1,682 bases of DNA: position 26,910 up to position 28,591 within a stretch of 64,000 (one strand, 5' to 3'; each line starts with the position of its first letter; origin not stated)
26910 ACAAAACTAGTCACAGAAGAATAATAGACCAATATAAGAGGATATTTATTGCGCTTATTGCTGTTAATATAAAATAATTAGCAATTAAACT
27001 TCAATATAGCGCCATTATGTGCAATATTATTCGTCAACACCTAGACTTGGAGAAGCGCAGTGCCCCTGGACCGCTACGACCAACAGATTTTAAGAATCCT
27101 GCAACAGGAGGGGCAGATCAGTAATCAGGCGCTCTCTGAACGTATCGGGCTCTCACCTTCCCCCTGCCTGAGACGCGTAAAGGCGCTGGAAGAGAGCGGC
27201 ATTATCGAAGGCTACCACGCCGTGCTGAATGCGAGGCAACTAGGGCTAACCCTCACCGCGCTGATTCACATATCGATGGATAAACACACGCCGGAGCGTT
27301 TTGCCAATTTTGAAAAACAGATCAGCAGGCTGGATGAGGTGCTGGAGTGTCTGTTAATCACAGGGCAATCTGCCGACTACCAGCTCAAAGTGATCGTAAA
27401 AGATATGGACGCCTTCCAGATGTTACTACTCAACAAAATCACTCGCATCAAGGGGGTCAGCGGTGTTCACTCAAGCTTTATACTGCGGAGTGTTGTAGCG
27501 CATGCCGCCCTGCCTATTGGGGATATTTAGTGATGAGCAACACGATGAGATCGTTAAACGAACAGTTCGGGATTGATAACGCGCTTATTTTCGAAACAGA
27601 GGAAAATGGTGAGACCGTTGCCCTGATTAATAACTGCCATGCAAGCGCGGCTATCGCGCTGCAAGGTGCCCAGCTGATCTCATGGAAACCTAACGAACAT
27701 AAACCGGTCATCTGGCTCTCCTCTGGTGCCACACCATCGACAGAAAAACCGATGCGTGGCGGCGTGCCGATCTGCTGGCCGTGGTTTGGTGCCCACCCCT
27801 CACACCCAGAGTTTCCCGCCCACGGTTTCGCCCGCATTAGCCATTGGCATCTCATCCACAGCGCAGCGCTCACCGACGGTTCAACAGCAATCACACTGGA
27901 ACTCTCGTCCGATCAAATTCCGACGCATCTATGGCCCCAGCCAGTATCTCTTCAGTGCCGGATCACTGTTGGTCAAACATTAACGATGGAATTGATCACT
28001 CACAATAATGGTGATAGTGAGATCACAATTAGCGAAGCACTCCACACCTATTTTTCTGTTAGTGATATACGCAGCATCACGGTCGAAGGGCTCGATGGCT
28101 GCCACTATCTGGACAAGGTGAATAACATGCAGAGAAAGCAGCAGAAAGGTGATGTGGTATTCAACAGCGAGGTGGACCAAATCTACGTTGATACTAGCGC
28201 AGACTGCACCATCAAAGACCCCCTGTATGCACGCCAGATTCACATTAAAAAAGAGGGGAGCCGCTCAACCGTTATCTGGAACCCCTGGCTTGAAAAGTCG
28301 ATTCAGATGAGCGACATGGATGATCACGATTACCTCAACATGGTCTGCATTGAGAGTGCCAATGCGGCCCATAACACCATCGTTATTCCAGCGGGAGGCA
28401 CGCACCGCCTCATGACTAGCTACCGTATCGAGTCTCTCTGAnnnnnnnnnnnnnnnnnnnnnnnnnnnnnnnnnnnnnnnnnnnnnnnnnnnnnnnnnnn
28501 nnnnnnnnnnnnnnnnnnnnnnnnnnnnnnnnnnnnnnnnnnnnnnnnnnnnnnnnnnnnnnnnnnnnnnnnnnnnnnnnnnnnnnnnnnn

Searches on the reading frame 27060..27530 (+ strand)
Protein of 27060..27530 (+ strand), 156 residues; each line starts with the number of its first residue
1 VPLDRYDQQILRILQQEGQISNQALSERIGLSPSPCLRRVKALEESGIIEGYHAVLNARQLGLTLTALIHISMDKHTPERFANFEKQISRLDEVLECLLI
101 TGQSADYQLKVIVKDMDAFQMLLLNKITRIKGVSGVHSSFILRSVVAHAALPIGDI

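Call 3: search_protein_families(library=pfam, proteins=[window:27060-27530:+], max_evalue=0.01)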
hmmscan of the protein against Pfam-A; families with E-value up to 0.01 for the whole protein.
window:27060-27530:+ (156 aa): 11 families
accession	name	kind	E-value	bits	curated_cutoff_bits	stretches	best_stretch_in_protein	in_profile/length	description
PF13412.12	HTH_24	-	3.5e-20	71.7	21.9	1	3-50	1-48/48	Winged helix-turn-helix DNA-binding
PF01037.27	AsnC_trans_reg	-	7.8e-19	67.8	25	1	69-143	1-72/73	Lrp/AsnC ligand binding domain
PF13404.12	HTH_AsnC-type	-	4.4e-16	58.9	27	1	3-44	1-42/42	AsnC-type helix-turn-helix domain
PF01047.28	MarR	-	9.9e-07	29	24.6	1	10-59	8-57/59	MarR family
PF08279.18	HTH_11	-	1.5e-05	25.2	25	1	8-49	3-46/55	HTH domain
PF12840.13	HTH_20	-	0.00019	21.8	27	1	10-50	9-49/51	Helix-turn-helix domain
PF09339.16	HTH_IclR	-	0.00046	20.3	22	1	9-50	7-49/52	IclR helix-turn-helix domain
PF24034.1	DUF7343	-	0.0038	17.5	27.6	1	6-51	4-50/62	Domain of unknown function (DUF7343)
PF22451.2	NirdL-like_HTH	-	0.0081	16.2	27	0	24-49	21-46/47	Siroheme decarboxylase NirDL-like HTH domain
PF25212.1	HVO_A0114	-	0.0084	16.3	27.6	0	8-50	25-67/84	HVO_A0114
PF13545.12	HTH_Crp_2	-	0.0091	16.4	27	0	19-52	22-57/70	Crp-like helix-turn-helix domain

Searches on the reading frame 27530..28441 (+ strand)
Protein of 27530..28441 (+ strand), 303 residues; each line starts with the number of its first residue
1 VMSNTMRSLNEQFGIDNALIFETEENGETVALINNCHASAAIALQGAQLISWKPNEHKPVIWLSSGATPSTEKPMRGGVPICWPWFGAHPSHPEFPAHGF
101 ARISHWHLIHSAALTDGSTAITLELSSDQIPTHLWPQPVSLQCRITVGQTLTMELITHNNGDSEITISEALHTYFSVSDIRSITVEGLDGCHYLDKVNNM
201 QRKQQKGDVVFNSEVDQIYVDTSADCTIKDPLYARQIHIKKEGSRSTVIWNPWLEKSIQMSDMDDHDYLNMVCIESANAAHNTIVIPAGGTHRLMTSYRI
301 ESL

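Call 3: search_protein_families(library=pfam, proteins=[window:27530-28441:+], max_evalue=0.01)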
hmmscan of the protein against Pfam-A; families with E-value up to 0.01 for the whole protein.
window:27530-28441:+ (303 aa): 1 family
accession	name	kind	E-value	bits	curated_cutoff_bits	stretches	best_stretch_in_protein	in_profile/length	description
PF01263.26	Aldose_epim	-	3.4e-45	155.2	27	1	29-299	2-299/299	Aldose 1-epimerase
